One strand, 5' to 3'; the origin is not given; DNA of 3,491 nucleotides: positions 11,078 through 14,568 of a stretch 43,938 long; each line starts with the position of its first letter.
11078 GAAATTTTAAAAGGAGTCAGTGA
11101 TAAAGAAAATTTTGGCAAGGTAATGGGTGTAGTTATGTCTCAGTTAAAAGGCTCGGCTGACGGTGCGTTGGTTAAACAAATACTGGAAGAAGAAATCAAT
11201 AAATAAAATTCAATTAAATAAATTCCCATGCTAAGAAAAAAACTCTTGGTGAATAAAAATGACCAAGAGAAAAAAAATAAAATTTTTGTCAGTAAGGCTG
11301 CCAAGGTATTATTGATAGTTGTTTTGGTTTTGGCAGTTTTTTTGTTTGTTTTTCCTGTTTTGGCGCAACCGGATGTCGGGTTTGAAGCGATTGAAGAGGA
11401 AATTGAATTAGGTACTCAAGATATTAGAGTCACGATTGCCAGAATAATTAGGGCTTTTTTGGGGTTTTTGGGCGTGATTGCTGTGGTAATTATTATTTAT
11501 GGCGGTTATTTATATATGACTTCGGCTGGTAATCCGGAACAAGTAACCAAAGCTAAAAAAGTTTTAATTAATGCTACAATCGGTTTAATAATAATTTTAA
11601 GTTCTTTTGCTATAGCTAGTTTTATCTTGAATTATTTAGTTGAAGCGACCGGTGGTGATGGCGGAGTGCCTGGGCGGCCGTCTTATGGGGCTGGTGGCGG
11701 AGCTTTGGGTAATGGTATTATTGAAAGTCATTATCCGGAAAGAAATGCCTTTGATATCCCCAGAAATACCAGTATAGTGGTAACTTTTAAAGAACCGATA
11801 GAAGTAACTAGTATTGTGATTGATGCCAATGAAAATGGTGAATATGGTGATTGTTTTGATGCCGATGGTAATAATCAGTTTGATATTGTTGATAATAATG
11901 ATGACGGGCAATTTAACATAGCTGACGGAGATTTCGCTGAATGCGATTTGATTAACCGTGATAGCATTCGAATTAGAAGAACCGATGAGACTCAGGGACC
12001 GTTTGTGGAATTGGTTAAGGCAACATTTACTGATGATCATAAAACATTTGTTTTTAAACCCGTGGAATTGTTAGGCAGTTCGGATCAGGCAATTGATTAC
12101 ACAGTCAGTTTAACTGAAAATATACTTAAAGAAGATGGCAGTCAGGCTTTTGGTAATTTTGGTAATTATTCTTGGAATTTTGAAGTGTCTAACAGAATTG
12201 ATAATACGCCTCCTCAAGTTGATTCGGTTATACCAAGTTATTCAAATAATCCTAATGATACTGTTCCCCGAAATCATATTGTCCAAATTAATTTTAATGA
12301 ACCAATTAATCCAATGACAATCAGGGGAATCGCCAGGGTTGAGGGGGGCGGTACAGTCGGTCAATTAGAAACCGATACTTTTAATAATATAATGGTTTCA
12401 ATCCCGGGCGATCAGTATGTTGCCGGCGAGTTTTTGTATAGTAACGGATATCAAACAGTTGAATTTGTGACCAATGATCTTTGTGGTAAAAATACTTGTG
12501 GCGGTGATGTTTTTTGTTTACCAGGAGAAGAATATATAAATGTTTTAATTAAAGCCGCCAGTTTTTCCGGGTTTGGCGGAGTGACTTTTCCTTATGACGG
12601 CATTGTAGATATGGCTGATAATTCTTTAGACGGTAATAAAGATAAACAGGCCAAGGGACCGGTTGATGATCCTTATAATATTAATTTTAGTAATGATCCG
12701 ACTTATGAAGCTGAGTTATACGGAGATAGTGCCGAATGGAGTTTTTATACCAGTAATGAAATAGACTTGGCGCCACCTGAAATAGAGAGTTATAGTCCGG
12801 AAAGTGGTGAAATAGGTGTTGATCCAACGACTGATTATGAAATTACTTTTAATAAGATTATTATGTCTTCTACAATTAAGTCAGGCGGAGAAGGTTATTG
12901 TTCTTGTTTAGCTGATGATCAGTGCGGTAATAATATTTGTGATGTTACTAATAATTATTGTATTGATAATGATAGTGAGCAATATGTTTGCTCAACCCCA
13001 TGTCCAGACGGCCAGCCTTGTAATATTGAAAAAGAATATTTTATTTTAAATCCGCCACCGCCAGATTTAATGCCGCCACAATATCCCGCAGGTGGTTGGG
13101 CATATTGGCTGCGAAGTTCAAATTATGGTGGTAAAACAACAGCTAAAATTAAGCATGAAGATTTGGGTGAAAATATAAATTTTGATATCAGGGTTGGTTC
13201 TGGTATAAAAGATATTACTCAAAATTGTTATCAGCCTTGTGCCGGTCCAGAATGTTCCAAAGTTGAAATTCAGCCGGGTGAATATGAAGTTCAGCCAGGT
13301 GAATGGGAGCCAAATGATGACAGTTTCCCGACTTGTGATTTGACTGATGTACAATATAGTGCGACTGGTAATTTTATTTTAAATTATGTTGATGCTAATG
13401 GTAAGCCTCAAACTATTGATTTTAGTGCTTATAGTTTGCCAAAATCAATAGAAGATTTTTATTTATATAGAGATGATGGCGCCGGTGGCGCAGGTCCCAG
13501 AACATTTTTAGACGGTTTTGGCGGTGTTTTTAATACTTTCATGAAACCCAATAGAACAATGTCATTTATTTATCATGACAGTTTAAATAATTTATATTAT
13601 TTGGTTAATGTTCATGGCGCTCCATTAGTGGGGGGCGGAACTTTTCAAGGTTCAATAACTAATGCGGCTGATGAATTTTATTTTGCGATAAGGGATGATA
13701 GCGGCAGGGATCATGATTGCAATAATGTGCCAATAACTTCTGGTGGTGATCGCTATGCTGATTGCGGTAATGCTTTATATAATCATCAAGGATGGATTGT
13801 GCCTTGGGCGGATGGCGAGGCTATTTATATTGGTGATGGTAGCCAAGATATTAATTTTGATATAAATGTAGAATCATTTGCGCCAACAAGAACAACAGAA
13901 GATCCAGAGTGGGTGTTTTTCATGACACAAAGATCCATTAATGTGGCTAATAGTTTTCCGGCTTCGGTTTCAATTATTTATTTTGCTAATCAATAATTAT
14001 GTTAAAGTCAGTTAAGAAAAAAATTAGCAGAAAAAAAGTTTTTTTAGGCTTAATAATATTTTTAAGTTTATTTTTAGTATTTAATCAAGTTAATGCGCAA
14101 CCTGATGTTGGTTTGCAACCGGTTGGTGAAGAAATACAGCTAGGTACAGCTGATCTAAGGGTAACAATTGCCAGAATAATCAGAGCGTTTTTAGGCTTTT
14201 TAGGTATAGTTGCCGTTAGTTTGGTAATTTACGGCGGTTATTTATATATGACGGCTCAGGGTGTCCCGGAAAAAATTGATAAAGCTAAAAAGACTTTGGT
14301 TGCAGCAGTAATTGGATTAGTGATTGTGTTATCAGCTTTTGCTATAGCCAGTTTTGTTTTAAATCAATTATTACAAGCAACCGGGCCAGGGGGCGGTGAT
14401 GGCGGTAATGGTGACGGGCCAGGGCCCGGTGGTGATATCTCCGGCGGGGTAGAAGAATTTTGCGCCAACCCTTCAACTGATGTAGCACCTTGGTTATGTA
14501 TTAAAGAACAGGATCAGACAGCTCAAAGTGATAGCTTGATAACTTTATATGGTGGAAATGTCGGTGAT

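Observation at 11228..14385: VirB2/TrbC-pilin-like two-helix module duplicated and fused to giant adhesin-like ectodomains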

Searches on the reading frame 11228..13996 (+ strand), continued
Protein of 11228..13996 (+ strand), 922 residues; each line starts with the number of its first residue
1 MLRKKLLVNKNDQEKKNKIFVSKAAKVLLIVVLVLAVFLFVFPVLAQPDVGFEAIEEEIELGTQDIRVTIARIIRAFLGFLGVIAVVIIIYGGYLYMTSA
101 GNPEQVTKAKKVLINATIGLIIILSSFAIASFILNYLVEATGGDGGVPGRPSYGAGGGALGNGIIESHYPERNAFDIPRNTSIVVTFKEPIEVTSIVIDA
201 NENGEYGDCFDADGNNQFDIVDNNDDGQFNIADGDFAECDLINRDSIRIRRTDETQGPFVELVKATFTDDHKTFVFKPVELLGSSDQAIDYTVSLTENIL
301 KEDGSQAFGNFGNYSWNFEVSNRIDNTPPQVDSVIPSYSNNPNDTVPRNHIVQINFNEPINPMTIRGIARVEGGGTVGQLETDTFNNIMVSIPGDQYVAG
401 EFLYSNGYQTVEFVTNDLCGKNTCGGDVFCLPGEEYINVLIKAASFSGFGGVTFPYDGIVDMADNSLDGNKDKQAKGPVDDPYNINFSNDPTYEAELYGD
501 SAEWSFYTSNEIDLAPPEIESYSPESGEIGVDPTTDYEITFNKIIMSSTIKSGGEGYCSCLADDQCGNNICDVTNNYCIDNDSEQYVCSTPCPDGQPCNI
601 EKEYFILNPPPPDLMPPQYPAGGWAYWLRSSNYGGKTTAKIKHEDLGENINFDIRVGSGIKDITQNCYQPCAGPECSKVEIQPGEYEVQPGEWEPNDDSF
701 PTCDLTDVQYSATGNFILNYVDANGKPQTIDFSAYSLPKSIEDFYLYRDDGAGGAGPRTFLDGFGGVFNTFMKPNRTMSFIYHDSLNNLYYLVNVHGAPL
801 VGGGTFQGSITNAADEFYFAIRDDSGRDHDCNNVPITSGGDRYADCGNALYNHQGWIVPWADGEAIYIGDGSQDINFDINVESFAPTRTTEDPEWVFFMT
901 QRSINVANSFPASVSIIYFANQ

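Call 88: predict_structure(alignment_id=A4)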
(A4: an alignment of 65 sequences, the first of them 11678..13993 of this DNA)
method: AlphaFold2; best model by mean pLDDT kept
length: 772 residues; sequences in the alignment: 65
mean_pLDDT: 87.7   pTM: 0.71
mean pLDDT of the five models: 87.7, 86.9, 86.5, 86.1, 85.6
residues with pLDDT >= 90: 480; 70-90: 211; 50-70: 55; < 50: 26
segments of 3 or more residues with pLDDT < 50: 1-5, 543-558, 603-607
pLDDT, mean of each block of 10 residues (from residue 1): 53 91 96 95 98 96 91 94 96 97 92 96 97 97 96 87 92 96 96 97 98 97 96 97 97 97 95 81 98 84 91 96 89 94 90 98 90 81 90 96 79 87 82 74 71 84 80 86 96 87 87 89 64 68 42 43 90 89 89 78 54 63 90 95 88 91 96 85 88 95 89 94 96 92 90 85 94 65
secondary structure, 60 per line:
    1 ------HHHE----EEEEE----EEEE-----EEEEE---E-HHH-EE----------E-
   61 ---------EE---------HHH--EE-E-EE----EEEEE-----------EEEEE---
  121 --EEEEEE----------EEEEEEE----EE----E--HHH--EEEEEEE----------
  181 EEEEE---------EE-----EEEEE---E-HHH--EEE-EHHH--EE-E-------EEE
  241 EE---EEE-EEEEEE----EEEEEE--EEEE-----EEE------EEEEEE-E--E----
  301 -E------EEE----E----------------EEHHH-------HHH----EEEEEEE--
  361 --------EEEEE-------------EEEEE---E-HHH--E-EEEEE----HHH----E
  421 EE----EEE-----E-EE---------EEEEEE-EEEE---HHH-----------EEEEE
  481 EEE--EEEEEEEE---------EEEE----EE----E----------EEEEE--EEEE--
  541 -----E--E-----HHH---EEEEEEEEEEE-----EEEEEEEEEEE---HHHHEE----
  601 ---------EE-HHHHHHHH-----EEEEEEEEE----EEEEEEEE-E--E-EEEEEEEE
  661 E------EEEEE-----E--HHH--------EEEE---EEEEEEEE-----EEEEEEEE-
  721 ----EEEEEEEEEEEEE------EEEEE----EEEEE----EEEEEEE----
elements in order (helices of 4 or more, strands of 3 or more residues): E15-19 E24-27 E33-37 E97-101 E113-117 E123-128 E139-145 E164-170 E181-185 E202-206 E217-219 E238-242 E246-248 E250-255 E260-265 E268-271 E277-279 E286-291 E309-311 E352-358 E369-373 E387-391 E404-408 E420-422 E427-429 E448-453 E455-458 E476-483 E486-493 E503-506 E528-532 E535-538 E561-571 E577-587 H591-594 H613-620 E626-634 E639-646 E653-661 E668-672 E692-695 E699-706 E712-719 E725-737 E744-748 E753-757 E762-768

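Call 90: fold_search(model_id=the predicted structure, library=pdb)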
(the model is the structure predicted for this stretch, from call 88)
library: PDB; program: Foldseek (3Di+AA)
matches with E <= 10: 1258; with E <= 0.001: 24
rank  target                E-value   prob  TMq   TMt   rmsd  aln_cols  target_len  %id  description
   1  4uic                  2.6e-07  1.00  0.13  0.13  27.1       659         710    8  Crystal structure of the S-layer protein rSbsC(31-844) (released 2016-04-13)
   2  4uj6                  4.2e-07  1.00  0.13  0.14  27.6       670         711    9  Structure of surface layer protein SbsC, domains 1-6 (released 2016-04-27)
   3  9gos                  7.9e-07  0.47  0.09  0.03  27.5       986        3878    8  CryoEM structure of the native Chlamydomonas reinhardtii Flagella Membrane Glycoprotein 1B. (released 2025-05-07)
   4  8beg_A                4.0e-06  0.51  0.10  0.12  33.1       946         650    8  Structure of Ig-like domains from PrgB (released 2022-11-30)
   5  8beg_B                5.8e-06  0.41  0.10  0.11  33.2       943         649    7  Structure of Ig-like domains from PrgB (released 2022-11-30)
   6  5a42                  1.3e-05  0.38  0.11  0.06  35.3      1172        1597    8  Cryo-EM single particle 3D reconstruction of the native conformation of E. coli alpha-2-macroglobulin (ECAM) (released 2015-07-29)
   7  3b43                  1.4e-05  0.57  0.09  0.11  36.1       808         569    8  I-band fragment I65-I70 from titin (released 2008-01-22)
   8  6xi3                  1.6e-05  0.89  0.10  0.17  32.4       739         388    8  Crystal structure of tetra-tandem repeat in extending region of large adhesion protein (released 2020-10-14)
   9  4yfd_A                4.5e-05  0.57  0.11  0.15  34.8       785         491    8  Crystal structure PTP delta Ig1-Fn2 in complex with IL-1RAcP (released 2015-05-06)
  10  9eq4_H                6.5e-05  0.51  0.12  0.15  27.4       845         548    8  Structure of IgE HMM5 bound to FceRIa cryo-EM class 5 (released 2024-04-03)
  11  9u62_E                9.9e-05  0.28  0.10  0.06  38.0       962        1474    7  AP pathways C3 convertase C3bBbP and C3 complex (released 2026-01-14)
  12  4p99_A                1.2e-04  0.44  0.09  0.14  37.7       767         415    7  Ca2+-stabilized adhesin helps an Antarctic bacterium reach out and bind ice (released 2014-06-18)
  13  4liq_E                1.3e-04  0.60  0.14  0.19  20.0       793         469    7  Structure of the extracellular domain of human CSF-1 receptor in complex with the Fab fragment of RG7155 (released 2014-06-18)
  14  9fx2                  1.5e-04  0.25  0.11  0.09  34.7       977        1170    8  Structure of methylamine activated CD109 (released 2025-03-19)
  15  2rcj_C                1.6e-04  0.28  0.09  0.13  43.7       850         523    7  Solution structure of human Immunoglobulin M (released 2008-01-22)
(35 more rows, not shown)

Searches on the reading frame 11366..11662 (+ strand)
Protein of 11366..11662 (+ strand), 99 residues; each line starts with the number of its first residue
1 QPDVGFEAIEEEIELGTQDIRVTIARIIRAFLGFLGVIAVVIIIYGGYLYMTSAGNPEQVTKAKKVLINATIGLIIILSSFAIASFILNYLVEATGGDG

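Call 38: predict_structure(alignment_id=A2)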
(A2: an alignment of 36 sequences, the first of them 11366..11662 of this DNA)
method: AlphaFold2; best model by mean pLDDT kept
length: 99 residues; sequences in the alignment: 36
mean_pLDDT: 78.2   pTM: 0.57
mean pLDDT of the five models: 78.2, 76.7, 75.9, 74.6, 72.5
residues with pLDDT >= 90: 39; 70-90: 35; 50-70: 9; < 50: 16
segments of 3 or more residues with pLDDT < 50: 4-16
pLDDT, mean of each block of 10 residues (from residue 1): 43 50 80 89 92 89 93 92 85 68
secondary structure, 60 per line:
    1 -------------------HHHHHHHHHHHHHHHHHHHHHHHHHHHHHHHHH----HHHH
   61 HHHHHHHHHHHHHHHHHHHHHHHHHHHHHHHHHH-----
elements in order: H20-52 H57-94

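Call 40: fold_search(model_id=the predicted structure, library=pdb)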
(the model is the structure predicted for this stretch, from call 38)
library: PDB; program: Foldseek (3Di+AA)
matches with E <= 10: 170; with E <= 0.001: 0
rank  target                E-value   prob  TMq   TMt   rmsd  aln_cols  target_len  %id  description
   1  2k48_MODEL_1_A        9.5e-01  0.63  0.52  0.49  16.8        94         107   15  NMR Structure of the N-terminal Coiled Coil Domain of the Andes Hantavirus Nucleocapsid Protein (released 2008-08-05)
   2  9vub_A                1.1e+00  0.93  0.67  0.19   4.3        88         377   15  channel C complex with 3 (released 2026-03-11)
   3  9rxe_MODEL_1_A        1.5e+00  0.41  0.44  0.42  12.4       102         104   10  Solution structure of the HR1c domain of human PKN1 (released 2025-12-31)
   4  6cnn_A                1.7e+00  0.82  0.64  0.20   5.3        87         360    7  Cryo-EM structure of the human SK4/calmodulin channel complex in the Ca2+ bound state I (released 2018-05-02)
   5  1qsd_A                1.8e+00  0.75  0.58  0.56   2.6        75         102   15  RBL2P, BETA-TUBULIN BINDING POST-CHAPERONIN COFACTOR (released 1999-12-22)
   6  1l6t_MODEL_1_A        1.8e+00  0.23  0.37  0.42   5.5        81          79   17  STRUCTURE OF ALA24/ASP61 TO ASP24/ASN61 SUBSTITUTED SUBUNIT C OF ESCHERICHIA COLI ATP SYNTHASE (released 2002-07-24)
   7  9bd6_A                2.3e+00  0.11  0.30  0.07  10.6        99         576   17  PaMsbA in an occluded, outward conformation (released 2025-09-03)
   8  1a91_MODEL_1_A        2.6e+00  0.66  0.58  0.69   2.9        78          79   13  SUBUNIT C OF THE F1FO ATP SYNTHASE OF ESCHERICHIA COLI; NMR, 10 STRUCTURES (released 1998-07-01)
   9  4gyc_B                2.6e+00  0.18  0.31  0.44   5.6        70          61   26  Structure of the SRII(D75N mutant)/HtrII Complex in I212121 space group ("U" shape) (released 2013-05-08)
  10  5l8b_V                2.7e+00  0.54  0.55  0.63   5.8        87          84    9  Crystal structure of Rhodospirillum rubrum Rru_A0973 mutant E62A (released 2016-08-31)
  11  3epv_C                2.7e+00  0.47  0.49  0.46   6.0        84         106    8  X-ray Structure of the Metal-sensor CnrX in both the Apo- and Copper-bound Forms (released 2008-11-25)
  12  2y3h_A                2.7e+00  0.41  0.47  0.42   6.1        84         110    7  E63Q mutant of Cupriavidus metallidurans CH34 CnrXs (released 2011-03-30)
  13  5jje_B                2.9e+00  0.20  0.34  0.49   5.6        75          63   25  Structure of the SRII/HtrII Complex in I212121 space group ("U" shape) (released 2017-02-15)
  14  5l8b_B                3.1e+00  0.47  0.55  0.60   5.9        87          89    8  Crystal structure of Rhodospirillum rubrum Rru_A0973 mutant E62A (released 2016-08-31)
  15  4jq5_E                3.3e+00  0.66  0.62  0.70   2.6        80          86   15  Crystal structure of the human Nup49CCS2+3* coiled-coil segment (released 2014-09-24)
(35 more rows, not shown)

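Call 42: search_protein_representatives(alignment_id=A2)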
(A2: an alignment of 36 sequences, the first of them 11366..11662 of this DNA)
Query: 36 sequences, 139 profile positions. Proteins with E-value up to 0.001 (for the whole library): 95503; up to 1e-10: 42809; up to 1e-30: 1279. The best 150 are listed.
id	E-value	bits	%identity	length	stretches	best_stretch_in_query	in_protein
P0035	6.8e-91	317.7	-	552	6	10-129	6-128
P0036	3.2e-82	289.6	-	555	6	7-122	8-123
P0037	1.4e-80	284.3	-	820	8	47-121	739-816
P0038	1.3e-71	255.2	-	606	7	74-122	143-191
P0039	3.2e-70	250.8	-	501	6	51-123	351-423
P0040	2.7e-68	244.5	-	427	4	10-128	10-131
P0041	5.7e-66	237.0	-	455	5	9-123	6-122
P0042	8.6e-65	233.2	-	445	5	51-129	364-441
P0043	9.4e-63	226.6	-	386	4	12-124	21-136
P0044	1.1e-60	219.9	-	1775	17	52-124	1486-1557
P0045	1.7e-59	216.0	-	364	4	8-128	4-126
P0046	1.0e-58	213.5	-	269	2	38-128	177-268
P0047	2.5e-58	212.2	-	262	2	9-131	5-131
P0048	2.5e-57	209.0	-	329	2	44-135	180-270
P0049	5.3e-57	207.9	-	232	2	11-131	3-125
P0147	6.1e-39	149.4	-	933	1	10-133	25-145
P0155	3.7e-38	146.9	-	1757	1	5-135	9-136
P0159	5.0e-38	146.4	-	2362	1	1-132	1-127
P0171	1.2e-37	145.2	-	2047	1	1-133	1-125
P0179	2.5e-37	144.2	-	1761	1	5-134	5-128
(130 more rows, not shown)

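Call 52: search_protein_families(library=pfam, proteins=[P0155, P0159, P0171, P0179, P0147], max_evalue=0.0001)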
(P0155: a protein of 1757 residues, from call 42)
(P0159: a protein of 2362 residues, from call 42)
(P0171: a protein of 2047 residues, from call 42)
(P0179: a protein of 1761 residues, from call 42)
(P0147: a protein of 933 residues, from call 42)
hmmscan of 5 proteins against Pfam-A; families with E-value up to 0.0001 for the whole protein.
P0155 (1757 aa): 1 family
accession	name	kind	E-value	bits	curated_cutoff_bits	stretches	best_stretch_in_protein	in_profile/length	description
PF00041.27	fn3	-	2.3e-07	31.4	25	0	1671-1741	3-72/84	Fibronectin type III domain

P0159 (2362 aa): 3 families
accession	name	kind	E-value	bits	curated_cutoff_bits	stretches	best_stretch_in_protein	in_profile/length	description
PF00041.27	fn3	-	1.2e-08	35.5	25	0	2087-2160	16-83/84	Fibronectin type III domain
PF18895.5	T4SS_pilin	-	5e-07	30.2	26.6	1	51-115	8-71/71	Type IV secretion system pilin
PF13205.12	Big_5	-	9.9e-06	26.7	23.6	0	1602-1659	3-54/105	Bacterial Ig-like domain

P0171 (2047 aa): 3 families
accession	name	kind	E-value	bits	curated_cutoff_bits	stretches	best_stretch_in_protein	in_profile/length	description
PF01833.30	TIG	-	2.4e-10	40.7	20.9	1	685-781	1-83/84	IPT/TIG domain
PF13205.12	Big_5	-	8.4e-09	36.5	23.6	0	1455-1513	4-60/105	Bacterial Ig-like domain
PF18895.5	T4SS_pilin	-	7.2e-05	23.2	26.6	1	49-112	9-71/71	Type IV secretion system pilin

P0179 (1761 aa): 3 families
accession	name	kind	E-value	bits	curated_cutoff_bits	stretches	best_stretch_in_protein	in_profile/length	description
PF01833.30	TIG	-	5e-08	33.3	20.9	1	549-644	2-82/84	IPT/TIG domain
PF18895.5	T4SS_pilin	-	9e-08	32.5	26.6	1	53-114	11-71/71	Type IV secretion system pilin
PF13205.12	Big_5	-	5.2e-07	30.8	23.6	1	1285-1337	3-55/105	Bacterial Ig-like domain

P0147 (933 aa): 2 families
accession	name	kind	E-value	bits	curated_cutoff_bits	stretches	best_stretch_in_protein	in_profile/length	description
PF18895.5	T4SS_pilin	-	5.6e-11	42.8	26.6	1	63-132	3-71/71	Type IV secretion system pilin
PF13205.12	Big_5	-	1.2e-08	36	23.6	0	163-193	7-37/105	Bacterial Ig-like domain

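Call 86: search_dna_similar(query=window:11366-11662:+, collection=plasmids, mode=protein, max_evalue=10, max_rows=15)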
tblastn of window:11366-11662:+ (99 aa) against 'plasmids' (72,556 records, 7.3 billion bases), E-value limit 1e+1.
No match.

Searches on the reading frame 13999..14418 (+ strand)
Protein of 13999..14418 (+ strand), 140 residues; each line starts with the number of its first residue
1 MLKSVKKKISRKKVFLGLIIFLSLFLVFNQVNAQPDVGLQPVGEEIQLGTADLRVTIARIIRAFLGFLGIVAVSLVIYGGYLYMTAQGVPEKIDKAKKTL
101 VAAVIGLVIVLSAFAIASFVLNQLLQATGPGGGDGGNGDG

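Call 10: search_protein_families(library=pfam, proteins=[window:13999-14418:+], max_evalue=1)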
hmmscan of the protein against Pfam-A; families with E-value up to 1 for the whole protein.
window:13999-14418:+ (140 aa): 6 families
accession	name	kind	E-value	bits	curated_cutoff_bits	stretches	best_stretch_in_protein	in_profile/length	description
PF18895.5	T4SS_pilin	-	6.1e-09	36.3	26.6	1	55-120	7-71/71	Type IV secretion system pilin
PF04956.18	TrbC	-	5.3e-05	23.8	27.9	1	6-119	3-97/98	TrbC/VIRB2 pilin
PF10110.14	GPDPase_memb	-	0.051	12.7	29.6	1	58-118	212-271/321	Membrane domain of glycerophosphoryl diester phosphodiesterase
PF07127.16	Nodulin_late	-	0.29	12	30.4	1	18-32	11-25/54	Late nodulin domain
PF04515.18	Choline_transpo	-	0.32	10.6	26.9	1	54-122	244-308/326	Plasma-membrane choline transporter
PF11127.14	YgaP-like_TM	-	0.46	11.1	25.3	1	57-114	8-48/66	Inner membrane protein YgaP-like, transmembrane domain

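Call 11: search_protein_families(library=ncbifam, proteins=[window:13999-14418:+], max_evalue=1)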
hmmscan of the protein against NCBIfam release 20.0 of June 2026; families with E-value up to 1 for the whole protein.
window:13999-14418:+ (140 aa): 6 families
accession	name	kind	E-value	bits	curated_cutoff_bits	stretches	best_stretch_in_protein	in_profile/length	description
NF045849.1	ICE_MMCAP2_0565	equivalog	5.9e-11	41.9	40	1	56-123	12-79/80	Mbov_0395 family pilin-like conjugal transfer protein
NF005247.0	PRK06758.1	equivalog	0.042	14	233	1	69-123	36-87/128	hypothetical protein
NF047765.1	LIC_13387_fam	subfamily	0.1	12.3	33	1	61-111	54-104/131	LIC_13387 family protein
NF033904.1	LlsX_fam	subfamily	0.11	12.6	29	1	59-91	5-39/90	LlsX family protein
TIGR00645.1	HI0507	hypoth_equivalog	0.12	12.7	144.4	1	69-118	112-155/167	TIGR00645 family protein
NF033802.1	AimP_fam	subfamily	0.12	12.6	35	1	12-28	2-18/43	lysogeny pheromone AimP family peptide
